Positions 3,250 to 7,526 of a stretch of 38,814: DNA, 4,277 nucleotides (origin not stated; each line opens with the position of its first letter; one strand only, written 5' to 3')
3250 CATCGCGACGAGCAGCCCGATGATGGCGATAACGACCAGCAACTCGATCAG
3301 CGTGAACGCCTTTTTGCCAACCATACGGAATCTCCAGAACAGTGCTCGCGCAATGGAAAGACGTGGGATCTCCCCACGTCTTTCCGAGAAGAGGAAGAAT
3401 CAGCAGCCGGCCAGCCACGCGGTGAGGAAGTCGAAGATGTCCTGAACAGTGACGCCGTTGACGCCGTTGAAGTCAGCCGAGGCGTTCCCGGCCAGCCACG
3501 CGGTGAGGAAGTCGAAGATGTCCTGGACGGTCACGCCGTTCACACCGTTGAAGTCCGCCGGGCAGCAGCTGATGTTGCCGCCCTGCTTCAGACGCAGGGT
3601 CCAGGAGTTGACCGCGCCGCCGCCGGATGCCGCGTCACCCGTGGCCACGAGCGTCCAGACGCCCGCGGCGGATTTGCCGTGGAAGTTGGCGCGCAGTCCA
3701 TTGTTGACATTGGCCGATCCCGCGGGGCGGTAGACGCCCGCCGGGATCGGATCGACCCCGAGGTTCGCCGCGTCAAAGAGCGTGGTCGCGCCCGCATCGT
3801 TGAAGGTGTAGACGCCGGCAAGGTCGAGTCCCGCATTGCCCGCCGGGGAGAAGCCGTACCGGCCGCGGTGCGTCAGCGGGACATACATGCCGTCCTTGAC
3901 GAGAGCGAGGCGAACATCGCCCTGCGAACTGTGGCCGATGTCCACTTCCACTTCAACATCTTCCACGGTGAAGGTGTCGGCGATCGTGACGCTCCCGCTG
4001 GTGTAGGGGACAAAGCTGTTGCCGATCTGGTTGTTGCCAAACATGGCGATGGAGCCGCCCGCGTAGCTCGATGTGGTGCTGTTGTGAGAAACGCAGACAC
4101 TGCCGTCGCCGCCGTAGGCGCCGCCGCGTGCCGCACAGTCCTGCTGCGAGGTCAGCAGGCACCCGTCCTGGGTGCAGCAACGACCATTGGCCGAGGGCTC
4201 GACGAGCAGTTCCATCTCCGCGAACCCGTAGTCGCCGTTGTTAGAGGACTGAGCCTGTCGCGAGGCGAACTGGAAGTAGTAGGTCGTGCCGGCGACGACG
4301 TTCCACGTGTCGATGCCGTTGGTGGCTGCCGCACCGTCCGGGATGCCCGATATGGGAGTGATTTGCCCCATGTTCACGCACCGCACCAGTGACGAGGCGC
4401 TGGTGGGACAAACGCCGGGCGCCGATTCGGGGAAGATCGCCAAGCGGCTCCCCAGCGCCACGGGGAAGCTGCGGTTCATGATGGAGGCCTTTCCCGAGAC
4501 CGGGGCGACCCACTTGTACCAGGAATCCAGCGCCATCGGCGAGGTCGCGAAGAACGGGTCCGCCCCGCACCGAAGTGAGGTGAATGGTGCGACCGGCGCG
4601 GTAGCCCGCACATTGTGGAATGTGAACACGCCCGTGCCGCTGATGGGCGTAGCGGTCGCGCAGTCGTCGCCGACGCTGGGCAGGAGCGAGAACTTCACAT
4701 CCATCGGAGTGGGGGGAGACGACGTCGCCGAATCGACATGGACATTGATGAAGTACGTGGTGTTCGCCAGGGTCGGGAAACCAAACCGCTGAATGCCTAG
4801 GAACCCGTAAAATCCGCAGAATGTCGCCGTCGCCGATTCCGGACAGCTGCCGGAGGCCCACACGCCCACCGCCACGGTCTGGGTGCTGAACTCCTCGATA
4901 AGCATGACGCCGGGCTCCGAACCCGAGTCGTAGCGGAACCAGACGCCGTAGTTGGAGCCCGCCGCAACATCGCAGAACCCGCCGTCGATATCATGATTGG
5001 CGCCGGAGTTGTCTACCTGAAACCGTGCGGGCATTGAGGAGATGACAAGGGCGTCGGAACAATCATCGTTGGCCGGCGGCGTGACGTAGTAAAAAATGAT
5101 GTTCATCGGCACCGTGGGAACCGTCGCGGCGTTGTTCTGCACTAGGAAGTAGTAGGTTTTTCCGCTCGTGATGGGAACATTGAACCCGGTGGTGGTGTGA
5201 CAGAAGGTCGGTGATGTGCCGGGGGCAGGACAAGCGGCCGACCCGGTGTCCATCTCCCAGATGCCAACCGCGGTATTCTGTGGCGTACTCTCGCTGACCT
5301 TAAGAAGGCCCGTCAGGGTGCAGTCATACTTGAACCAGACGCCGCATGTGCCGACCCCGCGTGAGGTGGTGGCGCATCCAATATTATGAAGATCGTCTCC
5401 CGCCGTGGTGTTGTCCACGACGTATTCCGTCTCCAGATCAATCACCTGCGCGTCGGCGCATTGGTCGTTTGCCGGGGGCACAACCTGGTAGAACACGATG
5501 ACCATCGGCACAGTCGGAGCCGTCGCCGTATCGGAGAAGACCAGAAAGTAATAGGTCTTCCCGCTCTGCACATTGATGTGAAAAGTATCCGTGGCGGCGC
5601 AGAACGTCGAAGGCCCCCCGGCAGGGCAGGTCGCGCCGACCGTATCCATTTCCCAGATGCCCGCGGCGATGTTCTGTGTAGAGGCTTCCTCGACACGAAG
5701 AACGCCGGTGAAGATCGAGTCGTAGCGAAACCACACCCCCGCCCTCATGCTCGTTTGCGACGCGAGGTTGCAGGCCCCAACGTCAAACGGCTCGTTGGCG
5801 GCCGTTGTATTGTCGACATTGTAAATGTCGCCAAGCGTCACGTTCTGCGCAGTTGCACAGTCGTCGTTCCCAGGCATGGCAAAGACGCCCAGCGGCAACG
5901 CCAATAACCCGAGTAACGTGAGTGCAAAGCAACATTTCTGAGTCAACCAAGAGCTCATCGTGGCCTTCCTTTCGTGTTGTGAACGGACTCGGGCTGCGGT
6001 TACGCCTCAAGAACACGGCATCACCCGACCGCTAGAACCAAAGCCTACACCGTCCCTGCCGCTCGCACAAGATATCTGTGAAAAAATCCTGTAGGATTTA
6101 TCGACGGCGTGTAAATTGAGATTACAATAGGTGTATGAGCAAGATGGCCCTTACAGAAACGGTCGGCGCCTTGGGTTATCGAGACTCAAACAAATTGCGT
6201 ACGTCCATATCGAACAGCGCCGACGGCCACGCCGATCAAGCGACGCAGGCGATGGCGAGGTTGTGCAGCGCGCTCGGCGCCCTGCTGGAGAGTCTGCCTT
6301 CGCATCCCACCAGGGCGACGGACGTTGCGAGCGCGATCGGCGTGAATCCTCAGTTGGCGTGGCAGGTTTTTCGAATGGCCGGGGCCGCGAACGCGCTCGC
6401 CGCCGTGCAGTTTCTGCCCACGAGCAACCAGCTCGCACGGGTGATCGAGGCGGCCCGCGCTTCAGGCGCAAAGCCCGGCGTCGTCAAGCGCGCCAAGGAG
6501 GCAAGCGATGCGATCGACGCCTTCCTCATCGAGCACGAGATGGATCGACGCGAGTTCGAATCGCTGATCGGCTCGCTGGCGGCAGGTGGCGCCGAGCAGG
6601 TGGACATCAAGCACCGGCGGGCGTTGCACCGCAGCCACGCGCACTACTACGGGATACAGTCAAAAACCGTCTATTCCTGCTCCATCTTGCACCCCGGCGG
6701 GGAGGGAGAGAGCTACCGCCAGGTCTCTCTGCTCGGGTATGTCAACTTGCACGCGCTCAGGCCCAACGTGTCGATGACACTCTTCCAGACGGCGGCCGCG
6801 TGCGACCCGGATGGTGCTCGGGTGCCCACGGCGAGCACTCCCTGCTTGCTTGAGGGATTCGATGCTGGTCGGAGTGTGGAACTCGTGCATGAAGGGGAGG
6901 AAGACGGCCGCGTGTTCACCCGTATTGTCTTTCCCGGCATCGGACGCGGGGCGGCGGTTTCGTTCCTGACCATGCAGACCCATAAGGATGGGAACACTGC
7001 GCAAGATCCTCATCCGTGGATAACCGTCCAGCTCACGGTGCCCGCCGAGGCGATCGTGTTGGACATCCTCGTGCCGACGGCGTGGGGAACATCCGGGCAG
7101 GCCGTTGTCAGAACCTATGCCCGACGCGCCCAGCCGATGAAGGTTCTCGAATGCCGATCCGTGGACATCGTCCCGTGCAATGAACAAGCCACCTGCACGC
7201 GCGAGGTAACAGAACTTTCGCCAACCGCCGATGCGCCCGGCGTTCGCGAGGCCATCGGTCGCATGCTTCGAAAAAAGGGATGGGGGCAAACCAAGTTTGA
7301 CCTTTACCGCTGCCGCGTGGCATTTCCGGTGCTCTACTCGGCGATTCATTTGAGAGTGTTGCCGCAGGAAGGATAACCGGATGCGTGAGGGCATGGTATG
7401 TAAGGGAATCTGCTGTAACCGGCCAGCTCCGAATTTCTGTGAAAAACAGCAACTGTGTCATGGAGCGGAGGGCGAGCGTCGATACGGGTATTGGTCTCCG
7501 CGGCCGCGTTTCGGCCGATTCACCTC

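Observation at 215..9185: Composite-transposon-like arrangement: two diverged inverted IS481-like copies bracketing a 5.5-kb secretion-related cargo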

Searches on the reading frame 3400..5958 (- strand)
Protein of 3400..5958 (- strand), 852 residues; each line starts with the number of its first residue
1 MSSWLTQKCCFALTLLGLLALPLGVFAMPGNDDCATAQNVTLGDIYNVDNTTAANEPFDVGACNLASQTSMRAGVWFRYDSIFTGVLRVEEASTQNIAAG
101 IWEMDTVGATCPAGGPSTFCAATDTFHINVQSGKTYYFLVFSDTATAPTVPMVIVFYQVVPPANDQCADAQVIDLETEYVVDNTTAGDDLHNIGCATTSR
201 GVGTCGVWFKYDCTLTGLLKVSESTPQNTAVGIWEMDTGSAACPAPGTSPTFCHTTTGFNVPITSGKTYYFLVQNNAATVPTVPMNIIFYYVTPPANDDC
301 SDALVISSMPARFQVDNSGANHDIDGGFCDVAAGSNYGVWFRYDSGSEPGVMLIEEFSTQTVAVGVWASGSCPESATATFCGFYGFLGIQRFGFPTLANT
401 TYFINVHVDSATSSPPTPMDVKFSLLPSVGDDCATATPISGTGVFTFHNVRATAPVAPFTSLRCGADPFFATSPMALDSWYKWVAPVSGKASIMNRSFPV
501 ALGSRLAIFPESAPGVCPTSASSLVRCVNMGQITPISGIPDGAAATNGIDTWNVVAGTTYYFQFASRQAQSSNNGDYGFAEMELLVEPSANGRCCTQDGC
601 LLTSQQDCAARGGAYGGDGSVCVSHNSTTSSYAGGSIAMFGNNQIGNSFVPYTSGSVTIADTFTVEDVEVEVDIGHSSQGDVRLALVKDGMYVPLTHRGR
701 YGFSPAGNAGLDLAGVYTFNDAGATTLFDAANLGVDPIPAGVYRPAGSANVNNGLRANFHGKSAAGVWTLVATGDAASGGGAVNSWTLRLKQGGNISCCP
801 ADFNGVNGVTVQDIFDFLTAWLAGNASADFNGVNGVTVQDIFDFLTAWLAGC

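Call 6: search_protein_families(library=pfam, proteins=[window:3400-5958:-], max_evalue=0.01)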
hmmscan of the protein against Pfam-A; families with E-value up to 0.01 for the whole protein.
window:3400-5958:- (852 aa): 3 families
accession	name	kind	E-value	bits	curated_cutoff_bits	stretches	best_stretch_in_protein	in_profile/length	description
PF23759.1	GBD_T9SS_assoc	-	7.8e-18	65.3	27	2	31-147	2-109/116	Galactose binding domain-like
PF01483.27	P_proprotein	-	6.4e-06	26.6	21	0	754-790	49-86/86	Proprotein convertase P-domain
PF00394.28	Cu-oxidase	-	0.0031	18.1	21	0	107-152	52-83/157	Multicopper oxidase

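Call 12: search_protein_families(library=ncbifam, proteins=[window:3400-5958:-], max_evalue=0.01)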
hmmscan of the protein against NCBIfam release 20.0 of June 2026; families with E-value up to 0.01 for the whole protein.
window:3400-5958:- (852 aa): 1 family
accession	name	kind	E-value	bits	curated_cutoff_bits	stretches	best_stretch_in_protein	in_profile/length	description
NF041540.1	dockerin_GC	domain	4.3e-10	39.8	29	1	799-852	1-67/67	GC-type dockerin domain-anchored protein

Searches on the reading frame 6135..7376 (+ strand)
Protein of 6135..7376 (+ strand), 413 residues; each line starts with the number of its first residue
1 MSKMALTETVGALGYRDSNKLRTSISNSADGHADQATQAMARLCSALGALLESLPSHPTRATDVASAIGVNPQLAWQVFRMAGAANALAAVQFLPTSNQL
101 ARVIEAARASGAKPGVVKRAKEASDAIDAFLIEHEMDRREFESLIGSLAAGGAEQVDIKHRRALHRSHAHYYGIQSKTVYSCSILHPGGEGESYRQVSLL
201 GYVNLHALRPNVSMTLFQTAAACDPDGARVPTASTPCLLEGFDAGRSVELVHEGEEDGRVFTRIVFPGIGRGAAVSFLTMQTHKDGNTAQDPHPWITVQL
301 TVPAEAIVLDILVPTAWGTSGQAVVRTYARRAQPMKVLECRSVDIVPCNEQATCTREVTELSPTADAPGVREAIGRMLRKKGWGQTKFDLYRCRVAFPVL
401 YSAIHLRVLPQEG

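Call 6: search_protein_families(library=pfam, proteins=[window:6135-7376:+], max_evalue=0.01)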
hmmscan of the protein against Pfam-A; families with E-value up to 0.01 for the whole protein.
window:6135-7376:+ (413 aa): 0 families

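Call 12: search_protein_families(library=ncbifam, proteins=[window:6135-7376:+], max_evalue=0.01)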
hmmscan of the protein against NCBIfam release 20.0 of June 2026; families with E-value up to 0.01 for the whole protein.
window:6135-7376:+ (413 aa): 0 families

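Call 14: find_encoding_contigs(protein=window:6135-7376:+, flank=10000, max_places=10)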
Protein window:6135-7376:+ (413 aa): no gene with exactly this product is on record in the collection.

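Call 18: find_homologous_proteins(query=window:6135-7376:+, max_evalue=0.00001)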
Query window:6135-7376:+ (413 aa): 10 proteins with E <= 0.00001 among 8000 candidates.
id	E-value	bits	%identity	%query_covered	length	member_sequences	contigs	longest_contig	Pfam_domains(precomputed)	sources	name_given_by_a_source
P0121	3.6e-272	920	100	99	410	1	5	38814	-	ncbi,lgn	-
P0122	1.7e-169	582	67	91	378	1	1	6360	-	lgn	-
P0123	5.3e-167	574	62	99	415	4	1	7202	-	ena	-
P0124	3.1e-166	571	64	94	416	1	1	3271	-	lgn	-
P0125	2.5e-164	565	63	99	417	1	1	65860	-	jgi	jgi:hypothetical protein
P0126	7.9e-97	343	46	90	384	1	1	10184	-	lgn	-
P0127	1.6e-96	342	47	90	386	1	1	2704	-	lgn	-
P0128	4.1e-76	275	38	93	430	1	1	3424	-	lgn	-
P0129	3.1e-74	268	41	89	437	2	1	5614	-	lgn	-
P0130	3.3e-67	245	41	80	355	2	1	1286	-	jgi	jgi:hypothetical protein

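Call 19: find_encoding_contigs(protein=P0121, flank=10000, max_places=10)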
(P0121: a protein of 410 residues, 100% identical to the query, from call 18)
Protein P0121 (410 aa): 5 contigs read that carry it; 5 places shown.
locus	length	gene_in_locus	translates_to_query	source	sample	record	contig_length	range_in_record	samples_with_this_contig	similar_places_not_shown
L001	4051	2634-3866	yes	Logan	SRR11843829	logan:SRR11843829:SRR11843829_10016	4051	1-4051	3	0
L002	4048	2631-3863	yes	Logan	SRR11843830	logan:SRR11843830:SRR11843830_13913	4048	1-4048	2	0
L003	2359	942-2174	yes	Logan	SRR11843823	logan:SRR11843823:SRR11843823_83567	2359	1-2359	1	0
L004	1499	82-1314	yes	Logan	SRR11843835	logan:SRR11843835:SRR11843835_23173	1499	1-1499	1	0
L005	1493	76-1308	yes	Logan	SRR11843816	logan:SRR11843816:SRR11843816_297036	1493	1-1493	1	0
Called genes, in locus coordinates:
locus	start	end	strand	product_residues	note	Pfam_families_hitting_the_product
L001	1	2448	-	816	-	?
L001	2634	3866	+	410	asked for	-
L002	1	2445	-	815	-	?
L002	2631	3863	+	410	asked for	-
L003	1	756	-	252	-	?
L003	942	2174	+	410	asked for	-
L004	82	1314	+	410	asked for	-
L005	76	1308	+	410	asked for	-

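Call 20: find_encoding_contigs(protein=P0125, flank=10000, max_places=4)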
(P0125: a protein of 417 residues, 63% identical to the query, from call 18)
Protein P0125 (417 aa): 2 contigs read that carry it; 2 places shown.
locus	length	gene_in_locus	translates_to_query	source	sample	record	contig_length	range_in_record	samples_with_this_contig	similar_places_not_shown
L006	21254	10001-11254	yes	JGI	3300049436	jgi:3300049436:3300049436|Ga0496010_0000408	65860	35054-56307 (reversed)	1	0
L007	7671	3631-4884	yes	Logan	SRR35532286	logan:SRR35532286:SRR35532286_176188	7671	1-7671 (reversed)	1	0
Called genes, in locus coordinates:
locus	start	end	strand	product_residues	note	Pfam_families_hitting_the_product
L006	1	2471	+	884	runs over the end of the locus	PF23759:GBD_T9SS_assoc (weak)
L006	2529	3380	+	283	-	PF07596:SBP_bac_10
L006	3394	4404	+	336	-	PF07963:N_methyl (weak)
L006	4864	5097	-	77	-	-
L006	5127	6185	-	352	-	PF07963:N_methyl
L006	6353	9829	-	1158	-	PF23759:GBD_T9SS_assoc (faint)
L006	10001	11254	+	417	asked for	-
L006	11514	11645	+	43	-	-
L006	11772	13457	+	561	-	PF00920:ILVD_EDD_N, PF24877:ILV_EDD_C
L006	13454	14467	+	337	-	PF07991:KARI_N, PF01450:KARI_C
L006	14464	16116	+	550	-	PF02776:TPP_enzyme_N, PF00205:TPP_enzyme_M, PF02775:TPP_enzyme_C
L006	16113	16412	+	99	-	PF22629:ACT_AHAS_ss (weak), PF13710:ACT_5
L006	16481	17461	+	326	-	PF01063:Aminotran_4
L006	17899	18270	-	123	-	PF12680:SnoaL_2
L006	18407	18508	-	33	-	PF13561:adh_short_C2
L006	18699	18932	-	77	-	-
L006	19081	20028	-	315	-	PF07963:N_methyl (weak)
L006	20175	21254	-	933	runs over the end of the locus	-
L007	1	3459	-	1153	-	?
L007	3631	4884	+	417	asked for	-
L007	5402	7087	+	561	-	PF00920:ILVD_EDD_N, PF24877:ILV_EDD_C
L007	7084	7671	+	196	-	?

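Call 43: find_encoding_contigs(protein=P0122, flank=7000, max_places=4)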
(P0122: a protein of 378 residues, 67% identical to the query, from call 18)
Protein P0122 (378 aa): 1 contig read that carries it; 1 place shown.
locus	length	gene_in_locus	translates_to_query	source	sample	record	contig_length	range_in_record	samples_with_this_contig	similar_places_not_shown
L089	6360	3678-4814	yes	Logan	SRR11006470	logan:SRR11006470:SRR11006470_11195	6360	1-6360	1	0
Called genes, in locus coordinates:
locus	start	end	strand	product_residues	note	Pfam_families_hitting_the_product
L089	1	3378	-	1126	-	?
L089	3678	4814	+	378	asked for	-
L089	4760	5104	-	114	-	-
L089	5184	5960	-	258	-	PF00072:Response_reg, PF00486:Trans_reg_C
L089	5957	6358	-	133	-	?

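Call 44: find_encoding_contigs(protein=P0123, flank=7000, max_places=4)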
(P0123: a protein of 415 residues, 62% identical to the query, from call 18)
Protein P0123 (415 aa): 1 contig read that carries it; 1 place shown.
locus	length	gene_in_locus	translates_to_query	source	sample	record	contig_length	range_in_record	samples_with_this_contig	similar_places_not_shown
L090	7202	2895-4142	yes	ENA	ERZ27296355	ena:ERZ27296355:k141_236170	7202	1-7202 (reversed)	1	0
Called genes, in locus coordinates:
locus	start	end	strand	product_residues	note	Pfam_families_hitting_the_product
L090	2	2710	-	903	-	?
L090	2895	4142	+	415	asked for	-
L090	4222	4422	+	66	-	-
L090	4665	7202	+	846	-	?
